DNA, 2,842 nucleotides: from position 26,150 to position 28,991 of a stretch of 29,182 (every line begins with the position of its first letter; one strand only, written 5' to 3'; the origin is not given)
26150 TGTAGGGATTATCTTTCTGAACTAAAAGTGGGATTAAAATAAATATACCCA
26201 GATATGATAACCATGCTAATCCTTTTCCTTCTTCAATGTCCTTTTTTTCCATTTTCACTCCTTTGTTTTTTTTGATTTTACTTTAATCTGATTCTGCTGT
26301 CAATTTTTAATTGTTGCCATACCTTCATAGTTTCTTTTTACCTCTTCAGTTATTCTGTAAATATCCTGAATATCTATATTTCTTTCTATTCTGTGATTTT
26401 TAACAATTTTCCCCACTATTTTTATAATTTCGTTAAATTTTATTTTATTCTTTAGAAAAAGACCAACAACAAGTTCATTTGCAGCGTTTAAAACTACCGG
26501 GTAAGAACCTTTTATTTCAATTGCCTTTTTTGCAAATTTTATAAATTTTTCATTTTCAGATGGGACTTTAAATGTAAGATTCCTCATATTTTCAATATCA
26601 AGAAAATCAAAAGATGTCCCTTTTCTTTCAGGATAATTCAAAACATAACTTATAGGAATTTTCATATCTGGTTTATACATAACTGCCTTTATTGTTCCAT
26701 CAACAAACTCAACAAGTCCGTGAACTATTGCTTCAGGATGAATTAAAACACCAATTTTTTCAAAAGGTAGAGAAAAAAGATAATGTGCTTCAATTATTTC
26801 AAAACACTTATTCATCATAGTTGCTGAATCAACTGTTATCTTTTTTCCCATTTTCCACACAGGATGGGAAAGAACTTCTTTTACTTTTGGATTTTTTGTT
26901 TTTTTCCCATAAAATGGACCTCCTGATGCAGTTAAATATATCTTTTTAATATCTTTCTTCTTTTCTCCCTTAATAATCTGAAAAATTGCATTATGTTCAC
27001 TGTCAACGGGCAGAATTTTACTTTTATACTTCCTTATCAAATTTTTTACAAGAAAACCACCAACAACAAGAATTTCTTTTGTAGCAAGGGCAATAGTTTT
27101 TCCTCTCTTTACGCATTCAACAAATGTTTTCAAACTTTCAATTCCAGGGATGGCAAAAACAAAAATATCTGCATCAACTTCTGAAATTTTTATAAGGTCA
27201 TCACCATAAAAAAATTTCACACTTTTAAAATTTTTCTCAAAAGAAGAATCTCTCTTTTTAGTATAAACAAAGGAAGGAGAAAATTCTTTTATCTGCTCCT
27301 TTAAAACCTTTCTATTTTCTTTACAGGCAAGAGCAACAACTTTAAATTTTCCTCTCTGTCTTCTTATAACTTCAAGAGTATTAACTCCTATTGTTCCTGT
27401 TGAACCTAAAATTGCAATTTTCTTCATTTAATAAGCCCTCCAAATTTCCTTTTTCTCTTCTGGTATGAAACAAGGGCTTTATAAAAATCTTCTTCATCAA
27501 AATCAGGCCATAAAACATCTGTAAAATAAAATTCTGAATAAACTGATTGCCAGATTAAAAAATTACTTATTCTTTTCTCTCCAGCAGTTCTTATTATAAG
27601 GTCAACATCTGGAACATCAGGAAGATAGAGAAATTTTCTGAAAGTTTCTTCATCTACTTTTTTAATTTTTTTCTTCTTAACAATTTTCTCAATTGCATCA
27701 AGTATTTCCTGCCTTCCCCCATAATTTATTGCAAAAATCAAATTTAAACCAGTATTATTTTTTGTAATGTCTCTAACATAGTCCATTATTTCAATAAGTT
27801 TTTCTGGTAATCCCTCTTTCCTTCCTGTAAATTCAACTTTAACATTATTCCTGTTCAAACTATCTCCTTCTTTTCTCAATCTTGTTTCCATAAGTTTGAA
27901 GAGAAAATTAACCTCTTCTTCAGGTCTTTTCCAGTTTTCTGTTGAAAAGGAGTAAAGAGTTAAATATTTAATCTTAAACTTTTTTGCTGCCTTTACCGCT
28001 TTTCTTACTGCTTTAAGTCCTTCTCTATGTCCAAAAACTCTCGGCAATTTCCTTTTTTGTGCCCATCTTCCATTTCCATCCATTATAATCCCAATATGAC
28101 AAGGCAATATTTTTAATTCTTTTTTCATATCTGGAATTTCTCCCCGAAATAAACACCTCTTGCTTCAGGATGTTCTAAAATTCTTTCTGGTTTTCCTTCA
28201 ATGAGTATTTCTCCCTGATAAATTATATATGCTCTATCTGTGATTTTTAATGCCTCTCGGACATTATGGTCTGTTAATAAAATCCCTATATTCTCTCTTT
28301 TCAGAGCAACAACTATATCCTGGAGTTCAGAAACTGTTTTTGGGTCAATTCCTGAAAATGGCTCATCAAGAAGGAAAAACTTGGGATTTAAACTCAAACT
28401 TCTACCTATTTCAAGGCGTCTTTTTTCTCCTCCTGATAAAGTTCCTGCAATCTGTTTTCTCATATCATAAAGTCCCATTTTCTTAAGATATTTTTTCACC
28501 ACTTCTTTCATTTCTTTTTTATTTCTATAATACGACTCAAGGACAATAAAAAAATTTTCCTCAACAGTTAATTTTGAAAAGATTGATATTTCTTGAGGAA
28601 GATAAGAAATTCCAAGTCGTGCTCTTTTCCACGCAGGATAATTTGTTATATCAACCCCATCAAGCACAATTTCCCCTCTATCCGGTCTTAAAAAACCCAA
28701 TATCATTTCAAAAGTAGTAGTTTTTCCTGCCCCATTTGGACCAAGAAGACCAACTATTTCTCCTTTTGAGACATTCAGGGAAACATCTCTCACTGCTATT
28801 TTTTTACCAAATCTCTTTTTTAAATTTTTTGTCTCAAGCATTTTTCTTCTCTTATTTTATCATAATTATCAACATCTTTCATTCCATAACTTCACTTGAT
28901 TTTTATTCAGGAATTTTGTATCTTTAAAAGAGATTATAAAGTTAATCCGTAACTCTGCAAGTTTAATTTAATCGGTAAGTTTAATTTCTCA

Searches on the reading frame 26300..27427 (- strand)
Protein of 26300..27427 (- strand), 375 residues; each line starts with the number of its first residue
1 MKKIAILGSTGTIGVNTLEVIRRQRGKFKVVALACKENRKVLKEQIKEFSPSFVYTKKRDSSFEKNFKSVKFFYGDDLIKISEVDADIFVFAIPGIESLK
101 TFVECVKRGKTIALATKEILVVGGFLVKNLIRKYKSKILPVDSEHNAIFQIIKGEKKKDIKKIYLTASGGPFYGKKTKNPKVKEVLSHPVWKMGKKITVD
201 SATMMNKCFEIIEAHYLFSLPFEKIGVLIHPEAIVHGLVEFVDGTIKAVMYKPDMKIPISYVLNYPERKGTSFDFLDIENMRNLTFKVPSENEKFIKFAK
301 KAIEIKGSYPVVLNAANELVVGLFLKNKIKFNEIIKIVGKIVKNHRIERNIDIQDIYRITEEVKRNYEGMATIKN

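Call 68: search_protein_families(library=pfam, proteins=[window:26300-27427:-], max_evalue=0.00001)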
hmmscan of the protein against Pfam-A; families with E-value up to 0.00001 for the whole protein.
window:26300-27427:- (375 aa): 3 families
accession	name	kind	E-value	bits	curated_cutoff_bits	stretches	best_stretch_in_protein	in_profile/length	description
PF08436.17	DXP_redisom_C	-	2.5e-35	120.9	26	1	138-218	1-84/84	1-deoxy-D-xylulose 5-phosphate reductoisomerase C-terminal domain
PF13288.12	DXPR_C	-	1.1e-27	97.1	27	1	252-365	3-114/115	DXP reductoisomerase C-terminal domain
PF02670.22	DXP_reductoisom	-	2.5e-27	96.6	21.7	1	4-124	1-129/129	1-deoxy-D-xylulose 5-phosphate reductoisomerase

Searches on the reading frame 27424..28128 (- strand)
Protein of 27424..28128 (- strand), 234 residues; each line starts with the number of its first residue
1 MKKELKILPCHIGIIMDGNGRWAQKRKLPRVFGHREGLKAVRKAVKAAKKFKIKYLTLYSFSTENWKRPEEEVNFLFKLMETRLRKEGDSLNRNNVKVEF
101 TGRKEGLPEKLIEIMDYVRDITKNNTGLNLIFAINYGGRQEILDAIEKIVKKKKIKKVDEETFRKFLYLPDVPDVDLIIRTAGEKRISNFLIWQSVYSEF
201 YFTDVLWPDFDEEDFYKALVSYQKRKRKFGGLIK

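Call 68: search_protein_families(library=pfam, proteins=[window:27424-28128:-], max_evalue=0.00001)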
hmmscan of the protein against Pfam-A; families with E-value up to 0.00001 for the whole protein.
window:27424-28128:- (234 aa): 1 family
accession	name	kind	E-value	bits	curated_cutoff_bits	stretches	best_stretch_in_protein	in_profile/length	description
PF01255.24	Prenyltransf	-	1.4e-87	293.3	27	1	15-230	1-219/219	Putative undecaprenyl diphosphate synthase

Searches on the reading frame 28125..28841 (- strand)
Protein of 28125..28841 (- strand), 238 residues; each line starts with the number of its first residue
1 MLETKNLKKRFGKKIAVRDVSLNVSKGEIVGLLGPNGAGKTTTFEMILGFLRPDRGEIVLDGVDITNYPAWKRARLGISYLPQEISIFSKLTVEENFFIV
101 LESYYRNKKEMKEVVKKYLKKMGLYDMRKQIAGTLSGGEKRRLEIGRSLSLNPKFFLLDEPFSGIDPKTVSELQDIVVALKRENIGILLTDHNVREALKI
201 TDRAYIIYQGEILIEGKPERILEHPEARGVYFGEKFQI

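Call 68: search_protein_families(library=pfam, proteins=[window:28125-28841:-], max_evalue=0.00001)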
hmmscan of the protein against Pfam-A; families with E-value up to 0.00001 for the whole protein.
window:28125-28841:- (238 aa): 2 families
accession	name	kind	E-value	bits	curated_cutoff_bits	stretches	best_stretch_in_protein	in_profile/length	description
PF00005.33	ABC_tran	-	6.2e-38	130.9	25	1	18-162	2-136/137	ABC transporter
PF13304.12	AAA_21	-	4.2e-08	34.1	27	0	135-193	238-299/304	AAA domain, putative AbiEii toxin, Type IV TA system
